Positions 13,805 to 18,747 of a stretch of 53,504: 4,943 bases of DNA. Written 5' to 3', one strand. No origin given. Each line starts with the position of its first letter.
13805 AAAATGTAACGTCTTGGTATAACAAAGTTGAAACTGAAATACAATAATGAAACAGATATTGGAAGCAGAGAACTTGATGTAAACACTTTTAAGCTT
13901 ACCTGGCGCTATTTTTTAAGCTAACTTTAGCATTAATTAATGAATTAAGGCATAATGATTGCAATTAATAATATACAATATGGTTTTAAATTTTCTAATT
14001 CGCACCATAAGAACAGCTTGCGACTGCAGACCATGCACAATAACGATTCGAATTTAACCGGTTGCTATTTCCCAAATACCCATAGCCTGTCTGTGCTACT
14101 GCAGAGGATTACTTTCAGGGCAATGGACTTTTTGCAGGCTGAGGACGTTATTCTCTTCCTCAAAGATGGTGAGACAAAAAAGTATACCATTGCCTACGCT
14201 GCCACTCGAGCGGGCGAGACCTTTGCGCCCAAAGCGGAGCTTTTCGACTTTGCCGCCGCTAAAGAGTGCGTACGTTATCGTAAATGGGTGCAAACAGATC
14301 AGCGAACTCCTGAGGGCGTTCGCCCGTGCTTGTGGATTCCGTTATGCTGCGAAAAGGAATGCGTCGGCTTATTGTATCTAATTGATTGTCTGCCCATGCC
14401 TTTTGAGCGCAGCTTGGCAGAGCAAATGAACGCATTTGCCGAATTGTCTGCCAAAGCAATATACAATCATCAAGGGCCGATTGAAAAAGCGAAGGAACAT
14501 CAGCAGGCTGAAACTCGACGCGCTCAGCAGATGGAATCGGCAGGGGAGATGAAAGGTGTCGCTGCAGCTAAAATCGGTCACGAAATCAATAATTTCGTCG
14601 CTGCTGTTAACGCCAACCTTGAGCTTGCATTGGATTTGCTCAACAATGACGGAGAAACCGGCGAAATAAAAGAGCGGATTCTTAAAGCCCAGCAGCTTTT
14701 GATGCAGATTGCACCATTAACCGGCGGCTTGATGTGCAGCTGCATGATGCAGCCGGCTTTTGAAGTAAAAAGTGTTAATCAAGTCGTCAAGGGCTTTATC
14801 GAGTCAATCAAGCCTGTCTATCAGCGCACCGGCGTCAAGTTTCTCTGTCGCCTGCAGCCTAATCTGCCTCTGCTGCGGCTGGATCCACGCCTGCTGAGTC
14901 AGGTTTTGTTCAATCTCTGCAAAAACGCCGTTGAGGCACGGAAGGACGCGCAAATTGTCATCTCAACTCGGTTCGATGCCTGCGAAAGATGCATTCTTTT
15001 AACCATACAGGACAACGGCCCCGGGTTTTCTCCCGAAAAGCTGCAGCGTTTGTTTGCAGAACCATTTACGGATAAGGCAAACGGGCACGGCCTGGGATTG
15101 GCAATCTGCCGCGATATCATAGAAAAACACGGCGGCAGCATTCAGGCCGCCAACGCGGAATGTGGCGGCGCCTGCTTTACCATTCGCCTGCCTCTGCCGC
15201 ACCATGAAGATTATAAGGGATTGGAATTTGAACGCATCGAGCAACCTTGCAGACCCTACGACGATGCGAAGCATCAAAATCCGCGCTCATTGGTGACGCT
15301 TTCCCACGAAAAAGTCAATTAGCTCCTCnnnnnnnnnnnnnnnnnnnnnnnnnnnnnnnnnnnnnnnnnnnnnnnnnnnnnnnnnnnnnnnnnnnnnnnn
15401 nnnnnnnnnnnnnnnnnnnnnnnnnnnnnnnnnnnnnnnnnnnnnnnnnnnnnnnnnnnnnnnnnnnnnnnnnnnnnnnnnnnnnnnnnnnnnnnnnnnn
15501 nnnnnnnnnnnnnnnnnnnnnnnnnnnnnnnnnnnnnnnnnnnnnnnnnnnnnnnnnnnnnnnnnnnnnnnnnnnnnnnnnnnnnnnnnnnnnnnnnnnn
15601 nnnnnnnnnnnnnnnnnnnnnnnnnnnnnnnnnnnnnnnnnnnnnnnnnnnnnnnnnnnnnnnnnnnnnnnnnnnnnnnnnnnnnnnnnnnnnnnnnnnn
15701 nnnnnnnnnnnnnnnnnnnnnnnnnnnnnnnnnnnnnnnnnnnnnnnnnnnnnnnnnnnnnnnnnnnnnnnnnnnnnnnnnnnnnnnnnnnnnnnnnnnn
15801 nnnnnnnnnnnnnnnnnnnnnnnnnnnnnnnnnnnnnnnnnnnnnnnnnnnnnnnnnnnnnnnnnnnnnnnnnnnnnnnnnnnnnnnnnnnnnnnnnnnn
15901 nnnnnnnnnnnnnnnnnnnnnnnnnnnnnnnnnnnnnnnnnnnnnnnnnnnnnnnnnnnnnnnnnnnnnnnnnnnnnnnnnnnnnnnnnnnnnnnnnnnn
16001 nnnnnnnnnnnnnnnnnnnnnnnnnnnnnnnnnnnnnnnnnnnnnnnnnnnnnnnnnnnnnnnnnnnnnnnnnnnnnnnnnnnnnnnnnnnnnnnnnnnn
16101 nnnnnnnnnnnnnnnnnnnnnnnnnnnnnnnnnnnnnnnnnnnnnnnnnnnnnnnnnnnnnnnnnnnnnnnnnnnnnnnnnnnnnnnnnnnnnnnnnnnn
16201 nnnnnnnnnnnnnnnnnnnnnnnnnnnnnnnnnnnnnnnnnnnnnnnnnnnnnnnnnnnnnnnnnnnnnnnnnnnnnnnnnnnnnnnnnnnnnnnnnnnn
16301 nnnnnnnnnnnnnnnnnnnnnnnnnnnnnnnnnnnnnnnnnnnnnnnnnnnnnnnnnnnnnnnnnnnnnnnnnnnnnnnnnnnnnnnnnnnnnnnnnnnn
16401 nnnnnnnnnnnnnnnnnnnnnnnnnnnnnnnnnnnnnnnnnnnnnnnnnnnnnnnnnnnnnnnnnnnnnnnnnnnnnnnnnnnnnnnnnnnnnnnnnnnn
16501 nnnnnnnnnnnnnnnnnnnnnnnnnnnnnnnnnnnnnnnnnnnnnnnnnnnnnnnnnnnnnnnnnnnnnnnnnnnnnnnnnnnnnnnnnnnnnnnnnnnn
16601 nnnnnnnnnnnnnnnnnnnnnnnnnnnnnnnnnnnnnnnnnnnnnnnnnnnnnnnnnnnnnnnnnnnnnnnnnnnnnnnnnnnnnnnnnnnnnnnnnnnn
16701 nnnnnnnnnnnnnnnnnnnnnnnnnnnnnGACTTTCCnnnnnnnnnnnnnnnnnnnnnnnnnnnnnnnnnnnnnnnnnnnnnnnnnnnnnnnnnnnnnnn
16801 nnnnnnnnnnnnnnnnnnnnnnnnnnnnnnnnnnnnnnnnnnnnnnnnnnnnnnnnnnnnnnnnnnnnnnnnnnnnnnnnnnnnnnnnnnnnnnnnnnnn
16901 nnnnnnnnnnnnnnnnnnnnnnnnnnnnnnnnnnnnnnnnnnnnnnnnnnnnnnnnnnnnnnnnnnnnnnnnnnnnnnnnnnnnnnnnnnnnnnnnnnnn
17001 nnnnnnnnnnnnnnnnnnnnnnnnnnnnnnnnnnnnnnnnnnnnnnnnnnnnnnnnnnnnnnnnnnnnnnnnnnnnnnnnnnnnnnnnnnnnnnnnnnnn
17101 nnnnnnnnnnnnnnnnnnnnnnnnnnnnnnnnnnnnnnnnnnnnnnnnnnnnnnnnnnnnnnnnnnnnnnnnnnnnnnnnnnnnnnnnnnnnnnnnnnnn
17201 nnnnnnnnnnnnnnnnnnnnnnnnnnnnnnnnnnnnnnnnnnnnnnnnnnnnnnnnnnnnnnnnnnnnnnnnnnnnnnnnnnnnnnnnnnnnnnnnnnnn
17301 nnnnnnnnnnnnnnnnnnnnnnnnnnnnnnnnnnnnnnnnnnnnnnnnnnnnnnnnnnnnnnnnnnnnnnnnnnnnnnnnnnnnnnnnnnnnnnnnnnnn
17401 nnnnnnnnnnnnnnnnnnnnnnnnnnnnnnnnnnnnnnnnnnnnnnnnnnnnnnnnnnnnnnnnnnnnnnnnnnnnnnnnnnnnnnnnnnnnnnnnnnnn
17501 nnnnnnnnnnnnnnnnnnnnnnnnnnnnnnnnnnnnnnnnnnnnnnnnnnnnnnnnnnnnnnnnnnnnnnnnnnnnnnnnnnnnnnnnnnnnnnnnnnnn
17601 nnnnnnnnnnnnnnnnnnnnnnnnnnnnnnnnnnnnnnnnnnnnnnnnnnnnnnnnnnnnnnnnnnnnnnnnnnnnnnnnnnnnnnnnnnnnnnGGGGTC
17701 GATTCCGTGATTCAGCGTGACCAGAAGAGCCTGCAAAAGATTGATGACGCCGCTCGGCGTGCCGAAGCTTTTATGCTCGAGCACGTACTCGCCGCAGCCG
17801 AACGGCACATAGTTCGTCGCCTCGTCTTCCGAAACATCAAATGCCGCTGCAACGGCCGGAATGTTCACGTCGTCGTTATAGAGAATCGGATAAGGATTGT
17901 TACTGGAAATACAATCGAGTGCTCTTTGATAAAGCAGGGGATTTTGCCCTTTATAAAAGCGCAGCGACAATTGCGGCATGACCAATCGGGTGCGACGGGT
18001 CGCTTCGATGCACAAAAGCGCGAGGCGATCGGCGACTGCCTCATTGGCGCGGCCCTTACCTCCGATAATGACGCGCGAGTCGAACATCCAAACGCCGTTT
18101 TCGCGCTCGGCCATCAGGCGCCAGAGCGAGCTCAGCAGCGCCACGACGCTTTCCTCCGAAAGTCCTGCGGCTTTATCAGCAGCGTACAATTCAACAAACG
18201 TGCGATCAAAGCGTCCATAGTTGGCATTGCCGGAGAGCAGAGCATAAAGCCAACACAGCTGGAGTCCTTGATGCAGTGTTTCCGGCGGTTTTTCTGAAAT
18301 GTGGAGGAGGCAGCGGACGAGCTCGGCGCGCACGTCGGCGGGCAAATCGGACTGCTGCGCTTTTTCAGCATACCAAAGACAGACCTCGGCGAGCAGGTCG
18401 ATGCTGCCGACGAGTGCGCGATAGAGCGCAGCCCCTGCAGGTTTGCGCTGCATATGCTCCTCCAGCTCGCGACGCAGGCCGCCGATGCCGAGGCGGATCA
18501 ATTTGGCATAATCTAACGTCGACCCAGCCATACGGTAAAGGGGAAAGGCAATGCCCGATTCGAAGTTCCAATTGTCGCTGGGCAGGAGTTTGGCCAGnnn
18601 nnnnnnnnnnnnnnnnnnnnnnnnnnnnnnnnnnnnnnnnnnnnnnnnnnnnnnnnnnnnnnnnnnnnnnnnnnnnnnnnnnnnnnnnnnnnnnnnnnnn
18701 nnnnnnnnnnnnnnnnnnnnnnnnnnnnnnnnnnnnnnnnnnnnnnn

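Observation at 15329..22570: Operon coupling a glycyl radical enzyme and its activase to a secreted M64 metallopeptidase, divergent from a TonB-dependent-like OMP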

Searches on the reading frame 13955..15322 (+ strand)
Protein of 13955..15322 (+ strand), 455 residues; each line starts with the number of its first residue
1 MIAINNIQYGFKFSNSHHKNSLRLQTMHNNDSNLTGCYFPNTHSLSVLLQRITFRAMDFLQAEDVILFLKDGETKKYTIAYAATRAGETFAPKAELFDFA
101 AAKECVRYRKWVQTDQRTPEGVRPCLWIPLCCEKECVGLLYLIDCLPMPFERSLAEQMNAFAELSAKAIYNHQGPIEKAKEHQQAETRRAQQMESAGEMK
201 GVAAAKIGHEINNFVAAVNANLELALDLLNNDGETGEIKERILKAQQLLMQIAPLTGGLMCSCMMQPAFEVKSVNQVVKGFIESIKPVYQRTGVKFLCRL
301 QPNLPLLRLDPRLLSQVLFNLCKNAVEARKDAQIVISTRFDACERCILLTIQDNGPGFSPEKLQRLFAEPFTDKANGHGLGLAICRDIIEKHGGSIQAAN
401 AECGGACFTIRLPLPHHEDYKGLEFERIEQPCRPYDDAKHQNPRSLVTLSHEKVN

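Call 9: search_protein_families(library=pfam, proteins=[window:13955-15322:+])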
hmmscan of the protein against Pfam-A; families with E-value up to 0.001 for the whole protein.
window:13955-15322:+ (455 aa): 4 families
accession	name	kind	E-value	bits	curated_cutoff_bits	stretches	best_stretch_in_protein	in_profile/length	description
PF02518.31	HATPase_c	-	2e-26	93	26.4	1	310-415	2-110/111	Histidine kinase-, DNA gyrase B-, and HSP90-like ATPase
PF01590.32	GAF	-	2.1e-07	32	22.4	1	45-169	2-133/133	GAF domain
PF14501.12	HATPase_c_5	-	1.8e-05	25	22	1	314-401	6-91/102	GHKL domain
PF13492.12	GAF_3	-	9.8e-05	23.2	27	1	45-170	2-128/129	GAF domain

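Call 10: search_protein_families(library=ncbifam, proteins=[window:13955-15322:+])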
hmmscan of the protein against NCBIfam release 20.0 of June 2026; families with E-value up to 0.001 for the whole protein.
window:13955-15322:+ (455 aa): 80 families (the best 25 are shown)
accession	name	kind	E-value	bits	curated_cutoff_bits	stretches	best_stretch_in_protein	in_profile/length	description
NF008468.0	PRK11360.1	equivalog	6.4e-34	117.3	646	1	184-418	384-612/616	two-component system sensor histidine kinase AtoS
NF007688.0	PRK10364.1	equivalog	7.1e-30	104.1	479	1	178-415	222-452/460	two-component system sensor histidine kinase ZraS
NF010411.0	PRK13837.1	equivalog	6.4e-29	100.5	647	1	58-421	307-682/828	two-component system VirA-like sensor kinase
NF007793.0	PRK10490.1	equivalog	2.4e-22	78.8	1123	1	222-416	691-884/895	two-component system sensor histidine kinase KdpD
NF052574.1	HisKinEspCMyxo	equivalog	5.3e-21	74.5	1200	1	201-418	418-641/785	serine histidine kinase EspC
NF041777.1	sens_FixL_Rhizob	equivalog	8.2e-21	74.2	850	1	289-416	354-483/485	sensor protein FixL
NF006800.0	PRK09303.1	equivalog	2e-20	73.1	342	1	273-414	232-377/383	histidine kinase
NF040750.1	tetrathio_HK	equivalog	4.6e-18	65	750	1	181-401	323-541/555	tetrathionate respiration histidine kinase TtrS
NF038348.1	T2SS_HK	subfamily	6.5e-18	64.4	450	1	300-414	458-573/574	histidine kinase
NF047496.1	HK_LIC11548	equivalog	1.2e-17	63.9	750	1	272-414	432-589/589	LIC_11548 family sensor histidine kinase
TIGR02956.1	TMAO_torS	equivalog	1.6e-17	63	676.5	1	290-425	555-693/967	TMAO reductase system sensor histidine kinase/response regulator TorS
NF046044.1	PnpS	equivalog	3.3e-17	62.6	400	1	266-413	239-390/390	two-component system histidine kinase PnpS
NF053867.1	SprKinKinDBac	equivalog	4.1e-17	61.8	775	1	280-415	359-498/500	sporulation kinase KinD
NF040691.1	MtrAB_MtrB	equivalog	7.2e-17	61.6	450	1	270-419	344-497/507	MtrAB system histidine kinase MtrB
NF007004.0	PRK09467.1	equivalog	1e-16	60.8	415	1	269-415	294-437/440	two-component system sensor histidine kinase EnvZ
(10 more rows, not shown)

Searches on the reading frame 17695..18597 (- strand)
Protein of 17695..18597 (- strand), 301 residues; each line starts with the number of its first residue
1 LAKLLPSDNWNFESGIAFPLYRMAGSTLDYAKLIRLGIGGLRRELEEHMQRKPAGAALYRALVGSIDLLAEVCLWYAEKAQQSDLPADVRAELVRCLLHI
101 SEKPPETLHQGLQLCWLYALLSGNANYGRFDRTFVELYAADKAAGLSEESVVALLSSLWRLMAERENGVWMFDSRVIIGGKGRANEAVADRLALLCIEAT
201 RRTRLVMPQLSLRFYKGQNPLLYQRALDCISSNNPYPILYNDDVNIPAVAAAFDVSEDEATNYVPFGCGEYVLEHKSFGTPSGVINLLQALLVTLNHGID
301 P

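Call 63: search_solved_structures(query=window:17695-18597:-, max_evalue=0.00001, show_alignments=5)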
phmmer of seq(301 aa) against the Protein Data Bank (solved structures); distinct sequences matched with E-value up to 0.00001: 23.
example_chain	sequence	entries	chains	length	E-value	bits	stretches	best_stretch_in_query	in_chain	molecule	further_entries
5i2a_A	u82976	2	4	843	8.2e-16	61.3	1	26-300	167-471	Diol-dehydratase | Diol dehydratase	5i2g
8yjo_A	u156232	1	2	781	5.7e-15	58.6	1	27-296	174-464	Probable dehydratase PflD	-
9rco_A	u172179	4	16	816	8.4e-13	51.4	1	27-298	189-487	Glycyl radical protein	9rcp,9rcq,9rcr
1r8w_A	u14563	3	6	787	2.4e-12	50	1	26-300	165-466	glycerol dehydratase | B12-independent glycerol dehydratase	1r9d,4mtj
8iof_A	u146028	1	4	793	3.5e-12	49.4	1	29-294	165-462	Benzylsuccinate synthase alpha subunit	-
2f3o_A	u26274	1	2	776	6.5e-11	45.3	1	90-300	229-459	pyruvate formate-lyase 2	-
8id1_A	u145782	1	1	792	6.5e-10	42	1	26-276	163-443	Formate C-acetyltransferase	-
8id0_A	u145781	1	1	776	2.1e-09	40.3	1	73-292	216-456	formate C-acetyltransferase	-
6xs4_A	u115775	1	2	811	3.2e-09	39.7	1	99-299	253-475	Formate C-acetyltransferase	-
8id7_A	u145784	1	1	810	1.1e-08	37.9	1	94-299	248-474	Probable dehydratase YbiW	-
8yjn_A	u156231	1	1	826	1.1e-08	37.9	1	94-299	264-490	Probable dehydratase YbiW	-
7vua_A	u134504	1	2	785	2.8e-08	36.6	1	98-301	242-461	HplG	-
5ymr_B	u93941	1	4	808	1.4e-07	34.3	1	94-297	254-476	Formate acetyltransferase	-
7kq3_A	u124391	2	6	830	5.8e-07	32.3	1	29-285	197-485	Isethionate sulfite-lyase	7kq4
7e7l_A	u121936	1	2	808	6.2e-07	32.2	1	60-299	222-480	Hydroxyphenylacetic acid decarboxylase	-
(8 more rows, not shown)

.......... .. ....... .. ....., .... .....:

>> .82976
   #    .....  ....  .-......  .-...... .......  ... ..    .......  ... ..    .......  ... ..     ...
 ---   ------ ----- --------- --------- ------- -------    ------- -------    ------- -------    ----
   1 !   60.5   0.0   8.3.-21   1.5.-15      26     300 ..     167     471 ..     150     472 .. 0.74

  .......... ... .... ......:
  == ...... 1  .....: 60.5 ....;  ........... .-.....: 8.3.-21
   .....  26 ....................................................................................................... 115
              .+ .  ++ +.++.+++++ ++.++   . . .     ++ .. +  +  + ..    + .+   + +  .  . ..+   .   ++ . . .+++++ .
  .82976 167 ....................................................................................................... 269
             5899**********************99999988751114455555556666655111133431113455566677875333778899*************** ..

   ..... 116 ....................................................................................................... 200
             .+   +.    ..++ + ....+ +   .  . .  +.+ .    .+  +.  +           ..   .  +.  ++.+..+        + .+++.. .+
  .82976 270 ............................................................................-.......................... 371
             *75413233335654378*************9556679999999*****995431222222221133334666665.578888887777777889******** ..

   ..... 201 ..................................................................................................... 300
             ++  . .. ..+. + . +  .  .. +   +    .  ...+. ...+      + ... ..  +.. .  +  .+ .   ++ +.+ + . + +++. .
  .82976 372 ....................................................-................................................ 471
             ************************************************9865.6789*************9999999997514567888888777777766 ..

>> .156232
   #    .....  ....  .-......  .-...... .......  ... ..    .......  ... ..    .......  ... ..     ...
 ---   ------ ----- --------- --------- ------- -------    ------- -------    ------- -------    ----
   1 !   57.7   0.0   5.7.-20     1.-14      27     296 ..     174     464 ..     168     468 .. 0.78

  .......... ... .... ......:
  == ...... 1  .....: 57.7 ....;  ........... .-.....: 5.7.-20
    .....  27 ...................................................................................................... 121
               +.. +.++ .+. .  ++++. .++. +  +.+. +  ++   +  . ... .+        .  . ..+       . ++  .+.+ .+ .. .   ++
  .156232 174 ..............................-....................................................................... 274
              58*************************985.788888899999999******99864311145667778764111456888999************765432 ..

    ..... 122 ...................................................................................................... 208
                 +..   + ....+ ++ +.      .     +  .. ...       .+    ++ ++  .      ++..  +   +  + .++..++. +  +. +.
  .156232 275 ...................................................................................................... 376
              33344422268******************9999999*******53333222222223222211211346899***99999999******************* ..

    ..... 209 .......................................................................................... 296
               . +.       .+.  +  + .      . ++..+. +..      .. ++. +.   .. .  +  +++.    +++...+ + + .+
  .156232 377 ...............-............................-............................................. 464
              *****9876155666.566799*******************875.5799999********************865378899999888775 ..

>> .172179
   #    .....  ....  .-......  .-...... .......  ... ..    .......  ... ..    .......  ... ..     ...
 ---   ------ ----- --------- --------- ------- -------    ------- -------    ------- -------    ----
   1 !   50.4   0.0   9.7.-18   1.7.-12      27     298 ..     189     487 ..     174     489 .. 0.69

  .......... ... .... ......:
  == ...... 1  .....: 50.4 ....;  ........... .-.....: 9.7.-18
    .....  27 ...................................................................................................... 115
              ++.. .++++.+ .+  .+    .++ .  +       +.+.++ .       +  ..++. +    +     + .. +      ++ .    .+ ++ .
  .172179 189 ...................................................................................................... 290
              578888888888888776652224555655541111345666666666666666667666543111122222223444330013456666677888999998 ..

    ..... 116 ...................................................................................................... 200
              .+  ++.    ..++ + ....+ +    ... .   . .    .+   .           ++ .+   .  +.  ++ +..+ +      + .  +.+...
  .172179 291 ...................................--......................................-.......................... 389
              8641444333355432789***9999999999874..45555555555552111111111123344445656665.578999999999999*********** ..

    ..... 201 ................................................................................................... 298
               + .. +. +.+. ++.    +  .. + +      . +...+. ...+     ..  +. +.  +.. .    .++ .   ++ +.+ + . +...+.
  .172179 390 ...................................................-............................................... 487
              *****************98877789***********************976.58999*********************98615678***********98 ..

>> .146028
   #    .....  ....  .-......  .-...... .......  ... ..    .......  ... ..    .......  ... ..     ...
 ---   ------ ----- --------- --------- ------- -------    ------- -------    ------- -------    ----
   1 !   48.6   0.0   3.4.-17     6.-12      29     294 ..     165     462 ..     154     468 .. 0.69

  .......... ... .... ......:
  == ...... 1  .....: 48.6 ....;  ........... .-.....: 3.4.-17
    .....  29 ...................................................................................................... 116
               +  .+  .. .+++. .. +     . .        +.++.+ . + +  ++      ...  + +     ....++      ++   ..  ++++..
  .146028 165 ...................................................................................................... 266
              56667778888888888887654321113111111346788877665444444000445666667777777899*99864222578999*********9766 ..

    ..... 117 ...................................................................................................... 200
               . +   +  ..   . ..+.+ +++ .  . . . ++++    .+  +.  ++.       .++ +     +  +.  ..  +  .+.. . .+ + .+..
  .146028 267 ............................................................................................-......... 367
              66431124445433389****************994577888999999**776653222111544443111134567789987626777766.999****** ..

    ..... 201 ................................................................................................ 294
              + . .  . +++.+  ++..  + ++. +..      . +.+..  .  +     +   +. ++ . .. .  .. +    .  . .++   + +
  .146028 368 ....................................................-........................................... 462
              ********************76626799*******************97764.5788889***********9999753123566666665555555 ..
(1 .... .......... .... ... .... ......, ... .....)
